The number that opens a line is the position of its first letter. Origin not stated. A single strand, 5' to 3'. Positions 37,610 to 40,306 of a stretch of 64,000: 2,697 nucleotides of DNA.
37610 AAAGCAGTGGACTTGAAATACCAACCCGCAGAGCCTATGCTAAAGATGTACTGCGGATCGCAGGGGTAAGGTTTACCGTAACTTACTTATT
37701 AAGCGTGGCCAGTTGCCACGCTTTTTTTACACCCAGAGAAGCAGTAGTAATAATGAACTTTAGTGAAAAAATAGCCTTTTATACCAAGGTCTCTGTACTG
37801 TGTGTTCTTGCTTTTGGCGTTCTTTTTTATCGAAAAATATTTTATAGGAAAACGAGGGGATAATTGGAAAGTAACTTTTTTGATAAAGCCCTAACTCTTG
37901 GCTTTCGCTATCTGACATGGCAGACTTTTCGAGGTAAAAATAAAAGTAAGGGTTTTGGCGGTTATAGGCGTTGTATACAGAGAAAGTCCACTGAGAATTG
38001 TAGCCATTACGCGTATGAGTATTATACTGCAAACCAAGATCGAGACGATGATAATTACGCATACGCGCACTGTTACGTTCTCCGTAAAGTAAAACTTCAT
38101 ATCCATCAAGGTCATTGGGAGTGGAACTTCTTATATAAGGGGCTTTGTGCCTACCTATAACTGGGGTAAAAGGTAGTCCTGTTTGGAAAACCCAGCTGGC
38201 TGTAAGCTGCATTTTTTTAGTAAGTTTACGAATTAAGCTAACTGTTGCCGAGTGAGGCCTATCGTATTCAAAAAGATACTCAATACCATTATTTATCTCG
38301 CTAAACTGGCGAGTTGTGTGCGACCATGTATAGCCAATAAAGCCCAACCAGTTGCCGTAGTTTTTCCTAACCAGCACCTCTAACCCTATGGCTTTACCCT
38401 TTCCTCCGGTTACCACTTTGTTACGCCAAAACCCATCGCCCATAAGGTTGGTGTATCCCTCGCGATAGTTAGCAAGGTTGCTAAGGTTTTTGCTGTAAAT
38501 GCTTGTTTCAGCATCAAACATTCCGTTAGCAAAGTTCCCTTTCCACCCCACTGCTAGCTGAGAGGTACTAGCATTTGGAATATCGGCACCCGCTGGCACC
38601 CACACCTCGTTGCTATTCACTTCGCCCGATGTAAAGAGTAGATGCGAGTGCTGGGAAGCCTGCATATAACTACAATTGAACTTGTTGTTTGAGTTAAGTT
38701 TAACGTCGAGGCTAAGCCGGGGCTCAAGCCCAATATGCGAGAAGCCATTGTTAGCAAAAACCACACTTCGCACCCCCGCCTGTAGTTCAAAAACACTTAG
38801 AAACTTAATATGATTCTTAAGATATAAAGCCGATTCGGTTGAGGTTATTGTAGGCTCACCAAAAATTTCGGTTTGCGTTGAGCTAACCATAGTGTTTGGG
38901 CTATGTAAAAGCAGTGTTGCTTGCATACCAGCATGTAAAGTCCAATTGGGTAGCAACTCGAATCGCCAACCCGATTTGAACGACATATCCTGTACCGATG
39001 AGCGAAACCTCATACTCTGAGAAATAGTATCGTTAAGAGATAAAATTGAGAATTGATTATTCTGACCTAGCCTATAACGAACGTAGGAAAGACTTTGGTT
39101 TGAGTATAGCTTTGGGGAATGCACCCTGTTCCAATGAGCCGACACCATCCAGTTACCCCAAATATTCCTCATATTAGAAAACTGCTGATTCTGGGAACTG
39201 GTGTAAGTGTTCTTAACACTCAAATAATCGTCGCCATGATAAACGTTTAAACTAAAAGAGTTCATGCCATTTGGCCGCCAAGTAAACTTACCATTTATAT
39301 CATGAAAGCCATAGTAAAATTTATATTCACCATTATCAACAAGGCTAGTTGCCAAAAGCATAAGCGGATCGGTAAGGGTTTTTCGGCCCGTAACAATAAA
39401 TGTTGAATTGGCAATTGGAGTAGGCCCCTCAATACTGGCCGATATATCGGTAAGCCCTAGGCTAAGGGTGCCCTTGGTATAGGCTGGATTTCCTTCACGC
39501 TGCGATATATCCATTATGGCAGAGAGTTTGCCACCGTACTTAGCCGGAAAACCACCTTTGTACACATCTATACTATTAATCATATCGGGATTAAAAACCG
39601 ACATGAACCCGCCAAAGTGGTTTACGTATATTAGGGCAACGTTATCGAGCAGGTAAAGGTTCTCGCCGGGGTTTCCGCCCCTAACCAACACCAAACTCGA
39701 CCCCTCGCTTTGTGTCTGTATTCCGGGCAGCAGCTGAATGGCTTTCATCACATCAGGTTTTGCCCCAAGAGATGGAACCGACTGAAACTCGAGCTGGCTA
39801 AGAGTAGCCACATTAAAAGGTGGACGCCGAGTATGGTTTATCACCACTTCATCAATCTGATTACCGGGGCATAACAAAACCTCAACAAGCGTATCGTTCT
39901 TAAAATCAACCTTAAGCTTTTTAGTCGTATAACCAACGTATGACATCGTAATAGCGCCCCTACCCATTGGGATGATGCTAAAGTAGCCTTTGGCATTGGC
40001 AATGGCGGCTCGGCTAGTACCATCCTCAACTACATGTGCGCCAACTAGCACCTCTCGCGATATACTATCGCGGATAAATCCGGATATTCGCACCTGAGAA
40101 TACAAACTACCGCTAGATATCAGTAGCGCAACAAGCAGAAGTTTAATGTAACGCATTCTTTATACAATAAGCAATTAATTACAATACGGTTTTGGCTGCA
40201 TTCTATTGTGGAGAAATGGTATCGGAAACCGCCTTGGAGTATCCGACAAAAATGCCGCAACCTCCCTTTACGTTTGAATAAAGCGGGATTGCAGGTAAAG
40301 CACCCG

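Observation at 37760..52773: Three tandem paralogous outer-membrane cassettes: small beta-barrel or lipoprotein, DUF4249 lipoprotein, TonB-dependent receptor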

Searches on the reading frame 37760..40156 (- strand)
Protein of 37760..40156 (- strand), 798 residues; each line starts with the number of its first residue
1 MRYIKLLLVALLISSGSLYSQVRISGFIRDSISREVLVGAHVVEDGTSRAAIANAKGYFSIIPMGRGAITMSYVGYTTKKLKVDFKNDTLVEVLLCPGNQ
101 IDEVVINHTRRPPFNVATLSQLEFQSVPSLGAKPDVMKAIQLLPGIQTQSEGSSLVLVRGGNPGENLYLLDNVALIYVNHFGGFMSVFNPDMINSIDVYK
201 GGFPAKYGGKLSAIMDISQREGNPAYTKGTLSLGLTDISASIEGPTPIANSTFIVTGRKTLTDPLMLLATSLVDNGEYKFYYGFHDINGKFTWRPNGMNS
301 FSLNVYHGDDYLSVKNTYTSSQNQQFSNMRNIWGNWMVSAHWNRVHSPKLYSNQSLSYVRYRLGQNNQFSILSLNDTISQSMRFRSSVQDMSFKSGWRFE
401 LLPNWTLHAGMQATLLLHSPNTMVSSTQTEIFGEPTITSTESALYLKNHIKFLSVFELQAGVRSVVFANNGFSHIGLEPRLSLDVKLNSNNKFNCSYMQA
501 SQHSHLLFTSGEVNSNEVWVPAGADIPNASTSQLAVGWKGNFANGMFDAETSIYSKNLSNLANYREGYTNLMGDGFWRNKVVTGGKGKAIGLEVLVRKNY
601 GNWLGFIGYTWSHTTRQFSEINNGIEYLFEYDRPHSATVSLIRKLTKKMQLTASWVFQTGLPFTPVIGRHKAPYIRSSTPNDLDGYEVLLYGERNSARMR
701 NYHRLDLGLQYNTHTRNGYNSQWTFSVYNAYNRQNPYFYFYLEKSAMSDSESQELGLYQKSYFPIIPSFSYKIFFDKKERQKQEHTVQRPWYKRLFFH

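Call 4: search_protein_families(library=pfam, proteins=[window:37760-40156:-], max_evalue=0.01)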
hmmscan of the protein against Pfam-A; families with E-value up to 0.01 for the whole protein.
window:37760-40156:- (798 aa): 3 families
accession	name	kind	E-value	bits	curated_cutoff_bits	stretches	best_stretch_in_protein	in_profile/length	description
PF13715.12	CarbopepD_reg_2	-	4.6e-12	46.2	32.2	1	24-106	1-88/88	CarboxypepD_reg-like domain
PF07715.20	Plug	-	8e-10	39.6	23.9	1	134-209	23-101/107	TonB-dependent Receptor Plug Domain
PF13620.12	CarboxypepD_reg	-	2.5e-06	28.2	32.3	1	24-83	2-67/82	Carboxypeptidase regulatory-like domain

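Call 5: search_protein_families(library=ncbifam, proteins=[window:37760-40156:-], max_evalue=0.01)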
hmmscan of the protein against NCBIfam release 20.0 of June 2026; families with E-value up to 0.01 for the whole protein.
window:37760-40156:- (798 aa): 2 families
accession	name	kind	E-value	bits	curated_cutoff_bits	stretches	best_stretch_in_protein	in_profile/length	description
TIGR04056.1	OMP_RagA_SusC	subfamily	4.9e-11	41.7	368.25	1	24-202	3-184/981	SusC/RagA family TonB-linked outer membrane protein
NF052345.1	S_layer_anammox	exception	0.0097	13.3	1400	0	23-89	1314-1383/1596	Kustd1514 family S-layer glycoprotein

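Call 38: find_related_loci(query=A4, collection=genome_contigs, flank=10000)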
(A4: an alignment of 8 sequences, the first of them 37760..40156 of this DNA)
Query A4 (798 aa) in genome_contigs; peptide patterns used: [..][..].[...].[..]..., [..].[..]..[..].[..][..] (x = any residue, [..] = any of these).
509 stretches matched a pattern; 453 encode a relative of the query (tblastn E <= 1e-3); the best 80 are kept; 78 distinct loci.
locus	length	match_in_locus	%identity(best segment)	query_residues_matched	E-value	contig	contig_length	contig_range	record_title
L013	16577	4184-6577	89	1-798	0e+0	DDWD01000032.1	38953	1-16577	MAG TPA_asm: Bacteroidales bacterium UBA2295 UBA2295_contig_20446, whole genome shotgun sequence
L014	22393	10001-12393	90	1-798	0e+0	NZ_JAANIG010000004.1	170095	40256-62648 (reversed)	Perlabentimonas gracilis strain M08_MB NODE_4_length_170095_cov_22.907098, whole genome shotgun sequence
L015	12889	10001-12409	54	6-798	0e+0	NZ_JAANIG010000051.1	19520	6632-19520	Perlabentimonas gracilis strain M08_MB NODE_51_length_19520_cov_22.961742, whole genome shotgun sequence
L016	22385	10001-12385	54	8-797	0e+0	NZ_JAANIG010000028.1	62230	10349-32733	Perlabentimonas gracilis strain M08_MB NODE_28_length_62230_cov_22.550933, whole genome shotgun sequence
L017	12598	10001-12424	53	3-798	0e+0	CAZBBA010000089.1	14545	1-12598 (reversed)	MAG TPA_asm: uncultured Rikenellaceae bacterium isolate binchicken_co168_294 genome assembly, contig: NODE_7199_length_1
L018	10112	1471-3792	54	3-768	0e+0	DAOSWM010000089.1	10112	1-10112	MAG TPA_asm: Tenuifilaceae bacterium isolate AMR_MDS_2137 NODE_4201_length_10112_cov_27.052898, whole genome shotgun seq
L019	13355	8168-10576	52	4-798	0e+0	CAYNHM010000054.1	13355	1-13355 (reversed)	MAG TPA_asm: uncultured Rikenellaceae bacterium isolate SRP241326_co4_14 genome assembly, contig: NODE_5906_length_13355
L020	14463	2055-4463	53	6-798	0e+0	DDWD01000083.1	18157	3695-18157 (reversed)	MAG TPA_asm: Bacteroidales bacterium UBA2295 UBA2295_contig_37829, whole genome shotgun sequence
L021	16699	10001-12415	52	4-798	0e+0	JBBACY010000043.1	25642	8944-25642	MAG: Bacteroidales bacterium isolate SO_2017_LW2_102 scaffold_4275_c1_LW138R_2017, whole genome shotgun sequence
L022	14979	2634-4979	51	4-776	0e+0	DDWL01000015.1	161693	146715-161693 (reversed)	MAG TPA_asm: Bacteroidales bacterium UBA2287 UBA2287_contig_24373, whole genome shotgun sequence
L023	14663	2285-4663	50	4-795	0e+0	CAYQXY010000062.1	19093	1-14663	MAG TPA_asm: uncultured Bacteroidales bacterium isolate SRP072547_co1_283 genome assembly, contig: NODE_4493_length_1909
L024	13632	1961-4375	52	1-789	0e+0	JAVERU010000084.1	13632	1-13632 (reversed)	MAG: Tenuifilaceae bacterium isolate BF1_30 scaffold_4414_c1_biofilm_2017, whole genome shotgun sequence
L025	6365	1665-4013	52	4-776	0e+0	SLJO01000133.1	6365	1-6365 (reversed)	MAG: Bacteroidales bacterium isolate CSSed165cm_240 CSSed16-5cm-57993, whole genome shotgun sequence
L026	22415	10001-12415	50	4-798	0e+0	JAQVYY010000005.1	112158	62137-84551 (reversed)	MAG: Bacteroidales bacterium isolate STF2_160 NODE_218_length_112158_cov_7.625550_Sandtown_F2, whole genome shotgun sequ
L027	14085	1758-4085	51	9-776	0e+0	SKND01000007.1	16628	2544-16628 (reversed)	MAG: Bacteroidales bacterium isolate CSSed162cmA_274 CSSed16-2cmA-8594, whole genome shotgun sequence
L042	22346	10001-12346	47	8-787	0e+0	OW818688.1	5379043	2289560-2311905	metagenome genome assembly, chromosome: 1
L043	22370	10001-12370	48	6-786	0e+0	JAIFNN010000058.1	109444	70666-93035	MAG: Bacteroidetes bacterium isolate bin_92 scaffold_16, whole genome shotgun sequence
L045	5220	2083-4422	48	2-776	0e+0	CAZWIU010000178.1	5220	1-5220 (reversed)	MAG TPA_asm: uncultured Bacteroidales bacterium isolate SRP167436_co1_197 genome assembly, contig: NODE_26496_length_522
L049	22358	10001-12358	48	6-786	0e+0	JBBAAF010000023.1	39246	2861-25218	MAG: Bacteroidales bacterium isolate SO_2017_GW3_35 scaffold_718_c1_OW296A_2017, whole genome shotgun sequence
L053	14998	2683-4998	48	19-783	0e+0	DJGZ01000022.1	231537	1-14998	MAG TPA_asm: Bacteroidales bacterium UBA5833 UBA5833_contig_7, whole genome shotgun sequence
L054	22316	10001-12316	47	6-777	0e+0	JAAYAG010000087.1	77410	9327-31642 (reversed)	MAG: Bacteroidales bacterium isolate AS06rmzACSIP_10 432763_AS06, whole genome shotgun sequence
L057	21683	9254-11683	45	1-789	0e+0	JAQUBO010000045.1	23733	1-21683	MAG: Bacteroidales bacterium isolate STCSWMC_109 NODE_5047_length_23733_cov_3.808396_ST_CSWMC, whole genome shotgun sequ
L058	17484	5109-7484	47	1-783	0e+0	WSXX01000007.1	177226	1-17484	MAG: Bacteroidetes bacterium isolate X3_MetaBAT.13 scaffold_38, whole genome shotgun sequence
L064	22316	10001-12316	47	2-783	0e+0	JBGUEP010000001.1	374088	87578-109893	MAG: Prolixibacteraceae bacterium isolate DXN-05 NODE_12_length_374088_cov_12.613965, whole genome shotgun sequence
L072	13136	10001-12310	45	21-788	0e+0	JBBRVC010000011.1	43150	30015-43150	MAG: Bacteroidales bacterium isolate La3_metabat2.086 La3_metabat2.086_K_2475608_L_43150_cov_20.5463, whole genome shotg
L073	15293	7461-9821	46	7-787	0e+0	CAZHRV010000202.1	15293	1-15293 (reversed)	MAG TPA_asm: uncultured Rikenellaceae bacterium isolate SRP185410_co1_20 genome assembly, contig: k141_176740, whole gen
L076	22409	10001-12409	45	5-797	0e+0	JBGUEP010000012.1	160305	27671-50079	MAG: Prolixibacteraceae bacterium isolate DXN-05 NODE_51_length_160305_cov_11.250777, whole genome shotgun sequence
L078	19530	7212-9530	47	1-776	0e+0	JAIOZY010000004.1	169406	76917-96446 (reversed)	MAG: Prolixibacteraceae bacterium isolate Tobar14m-G4 Tobar14m-C34, whole genome shotgun sequence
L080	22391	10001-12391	43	5-795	0e+0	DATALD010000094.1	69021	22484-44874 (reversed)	MAG TPA_asm: Bacteroidales bacterium isolate SMAG_U6955 k141_494200, whole genome shotgun sequence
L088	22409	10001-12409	45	1-797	0e+0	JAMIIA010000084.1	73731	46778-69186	MAG: Bacteroidales bacterium isolate RA_AS_maxbin.060 k201_1120981, whole genome shotgun sequence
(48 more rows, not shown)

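Call 50: search_protein_families(library=pfam, proteins=[L019:5471-6484:+, L053:576-1625:+, L088:8049-9029:+, L078:5222-6256:+, L076:8022-8987:+, L080:7958-8983:+, L058:11148-12110:+, L054:7457-8410:+], max_evalue=1)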
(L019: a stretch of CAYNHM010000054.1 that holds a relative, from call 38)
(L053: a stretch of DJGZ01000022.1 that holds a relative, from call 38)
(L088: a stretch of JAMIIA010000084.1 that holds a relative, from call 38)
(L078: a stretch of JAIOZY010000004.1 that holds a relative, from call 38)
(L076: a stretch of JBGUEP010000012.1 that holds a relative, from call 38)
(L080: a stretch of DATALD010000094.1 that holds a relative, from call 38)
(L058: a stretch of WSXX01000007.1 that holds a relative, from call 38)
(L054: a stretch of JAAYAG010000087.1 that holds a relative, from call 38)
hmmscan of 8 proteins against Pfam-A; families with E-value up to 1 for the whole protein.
L019:5471-6484:+ (337 aa): 0 families

L053:576-1625:+ (349 aa): 1 family
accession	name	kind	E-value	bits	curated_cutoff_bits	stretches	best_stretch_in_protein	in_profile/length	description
PF19306.5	WH_Lhr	-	0.043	13.6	27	1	52-103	35-86/168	Large helicase-related protein, winged helix domain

L088:8049-9029:+ (326 aa): 0 families

L078:5222-6256:+ (344 aa): 1 family
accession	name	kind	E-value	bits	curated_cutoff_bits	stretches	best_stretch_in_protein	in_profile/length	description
PF11834.13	KHA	-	0.18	12.3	29.6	1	139-174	28-63/67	KHA, dimerisation domain of potassium ion channel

L076:8022-8987:+ (321 aa): 1 family
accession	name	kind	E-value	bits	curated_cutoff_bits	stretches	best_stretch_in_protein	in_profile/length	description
PF16140.10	DUF4848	-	0.00018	21.6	22.8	1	29-250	3-210/216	Domain of unknown function (DUF4848)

L080:7958-8983:+ (341 aa): 0 families

L058:11148-12110:+ (320 aa): 2 families
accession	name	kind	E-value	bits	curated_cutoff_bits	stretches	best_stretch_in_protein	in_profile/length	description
PF16140.10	DUF4848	-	0.0026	17.8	22.8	1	70-178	34-154/216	Domain of unknown function (DUF4848)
PF14113.12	Tae4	-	0.024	15.1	27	1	16-75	49-106/125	Type VI secretion system (T6SS), amidase effector protein 4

L054:7457-8410:+ (317 aa): 2 families
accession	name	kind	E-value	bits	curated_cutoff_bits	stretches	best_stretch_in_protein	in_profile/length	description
PF11360.13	DUF3110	-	0.11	13.1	20.2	0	12-46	3-37/84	Protein of unknown function (DUF3110)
PF03602.21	Cons_hypoth95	-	0.13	12.4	24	1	89-160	86-158/182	Conserved hypothetical protein 95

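Call 51: search_protein_families(library=ncbifam, proteins=[L019:5471-6484:+, L053:576-1625:+, L088:8049-9029:+, L078:5222-6256:+, L076:8022-8987:+, L080:7958-8983:+, L058:11148-12110:+, L054:7457-8410:+], max_evalue=1)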
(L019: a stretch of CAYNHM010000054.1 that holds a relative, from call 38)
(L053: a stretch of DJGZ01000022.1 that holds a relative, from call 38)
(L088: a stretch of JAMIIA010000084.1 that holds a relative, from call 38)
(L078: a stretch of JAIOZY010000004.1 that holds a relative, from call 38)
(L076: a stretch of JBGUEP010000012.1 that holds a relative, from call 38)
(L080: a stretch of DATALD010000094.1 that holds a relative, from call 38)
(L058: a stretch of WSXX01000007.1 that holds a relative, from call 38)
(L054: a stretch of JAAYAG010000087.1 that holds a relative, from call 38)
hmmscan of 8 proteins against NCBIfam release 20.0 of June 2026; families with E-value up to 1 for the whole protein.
L019:5471-6484:+ (337 aa): 0 families

L053:576-1625:+ (349 aa): 0 families

L088:8049-9029:+ (326 aa): 2 families
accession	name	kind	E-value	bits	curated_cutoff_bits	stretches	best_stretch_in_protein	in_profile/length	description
NF006216.0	PRK08343.1-2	equivalog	0.044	12.6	519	1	70-163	203-296/506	preprotein translocase subunit SecD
NF007319.0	PRK09810.1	equivalog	0.045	13.7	86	1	1-19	2-20/41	lipoprotein antitoxin entericidin A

L078:5222-6256:+ (344 aa): 0 families

L076:8022-8987:+ (321 aa): 0 families

L080:7958-8983:+ (341 aa): 2 families
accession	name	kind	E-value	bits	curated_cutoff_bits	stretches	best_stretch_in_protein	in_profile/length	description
NF040810.1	BenC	equivalog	0.00014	21.1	430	1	168-259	84-173/333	benzoate 1,2-dioxygenase electron transfer component BenC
NF045963.1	MAG3240_fam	subfamily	0.071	11.9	160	1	1-110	1-113/565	MAG3240 family lipoprotein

L058:11148-12110:+ (320 aa): 3 families
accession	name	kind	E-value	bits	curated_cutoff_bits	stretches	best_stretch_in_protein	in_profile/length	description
NF008564.0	PRK11511.1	equivalog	0.073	13.2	202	1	48-171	7-119/127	MDR efflux pump AcrAB transcriptional activator MarA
NF012198.0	MarA_TF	equivalog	0.09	12.9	250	1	48-171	7-119/124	MDR efflux pump AcrAB transcriptional activator MarA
NF033216.1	lipo_YgdI_YgdR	subfamily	0.16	11.9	42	1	7-31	5-29/71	YgdI/YgdR family lipoprotein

L054:7457-8410:+ (317 aa): 1 family
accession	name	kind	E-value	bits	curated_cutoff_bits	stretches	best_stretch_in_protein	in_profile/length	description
NF037951.1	spanin2_2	subfamily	0.52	10.5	100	0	1-29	1-28/107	bacteriophage spanin2 family protein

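Call 66: search_solved_structures(query=A4, max_evalue=0.001)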
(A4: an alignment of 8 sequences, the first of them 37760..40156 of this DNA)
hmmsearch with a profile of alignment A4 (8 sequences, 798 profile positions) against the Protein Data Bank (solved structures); distinct sequences matched with E-value up to 0.001: 4.
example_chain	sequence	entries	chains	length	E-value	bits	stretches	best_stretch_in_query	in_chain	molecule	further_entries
8aa4_A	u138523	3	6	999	8.3e-15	57.2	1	15-110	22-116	SusC homolog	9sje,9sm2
9hfj_A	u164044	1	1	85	4.7e-13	51.4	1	23-92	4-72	SusC homolog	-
5t3r_D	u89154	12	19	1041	5.9e-13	51.1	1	1-230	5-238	SusC homolog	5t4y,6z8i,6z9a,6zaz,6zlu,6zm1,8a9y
6ytc_A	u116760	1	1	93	3.3e-09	38.7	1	29-109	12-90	TonB-dependent receptor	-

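Call 83: search_protein_families(library=pfam, proteins=[L049:9959-12883:+, L072:9932-12877:+, L057:9254-12223:+, L045:2053-5034:+], max_evalue=0.001)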
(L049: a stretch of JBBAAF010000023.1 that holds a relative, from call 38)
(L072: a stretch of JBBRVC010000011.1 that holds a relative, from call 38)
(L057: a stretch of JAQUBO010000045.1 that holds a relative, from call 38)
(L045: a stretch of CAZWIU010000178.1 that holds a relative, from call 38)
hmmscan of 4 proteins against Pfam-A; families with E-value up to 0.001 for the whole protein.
L049:9959-12883:+ (974 aa): 3 families
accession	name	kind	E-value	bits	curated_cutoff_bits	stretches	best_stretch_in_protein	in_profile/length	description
PF13715.12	CarbopepD_reg_2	-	9.7e-14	51.6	32.2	1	30-110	1-86/88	CarboxypepD_reg-like domain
PF07715.20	Plug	-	2e-08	35.1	23.9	1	140-216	23-102/107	TonB-dependent Receptor Plug Domain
PF13620.12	CarboxypepD_reg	-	2.5e-08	34.6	32.3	1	30-95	2-75/82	Carboxypeptidase regulatory-like domain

L072:9932-12877:+ (981 aa): 2 families
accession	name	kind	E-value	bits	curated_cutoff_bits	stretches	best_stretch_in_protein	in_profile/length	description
PF13715.12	CarbopepD_reg_2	-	2e-12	47.4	32.2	1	27-110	1-88/88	CarboxypepD_reg-like domain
PF07715.20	Plug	-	1.9e-09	38.4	23.9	1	138-213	23-101/107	TonB-dependent Receptor Plug Domain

L057:9254-12223:+ (989 aa): 3 families
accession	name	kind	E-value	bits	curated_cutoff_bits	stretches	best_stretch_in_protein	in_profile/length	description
PF13715.12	CarbopepD_reg_2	-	8.8e-15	55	32.2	1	26-108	1-88/88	CarboxypepD_reg-like domain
PF07715.20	Plug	-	6.6e-09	36.7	23.9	1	134-212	21-102/107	TonB-dependent Receptor Plug Domain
PF13620.12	CarboxypepD_reg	-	4.1e-07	30.7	32.3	1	26-97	2-81/82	Carboxypeptidase regulatory-like domain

L045:2053-5034:+ (993 aa): 2 families
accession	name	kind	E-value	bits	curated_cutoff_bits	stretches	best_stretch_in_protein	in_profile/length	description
PF13715.12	CarbopepD_reg_2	-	1.7e-09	38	32.2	1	33-115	1-88/88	CarboxypepD_reg-like domain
PF07715.20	Plug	-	1.9e-08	35.2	23.9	1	144-219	24-102/107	TonB-dependent Receptor Plug Domain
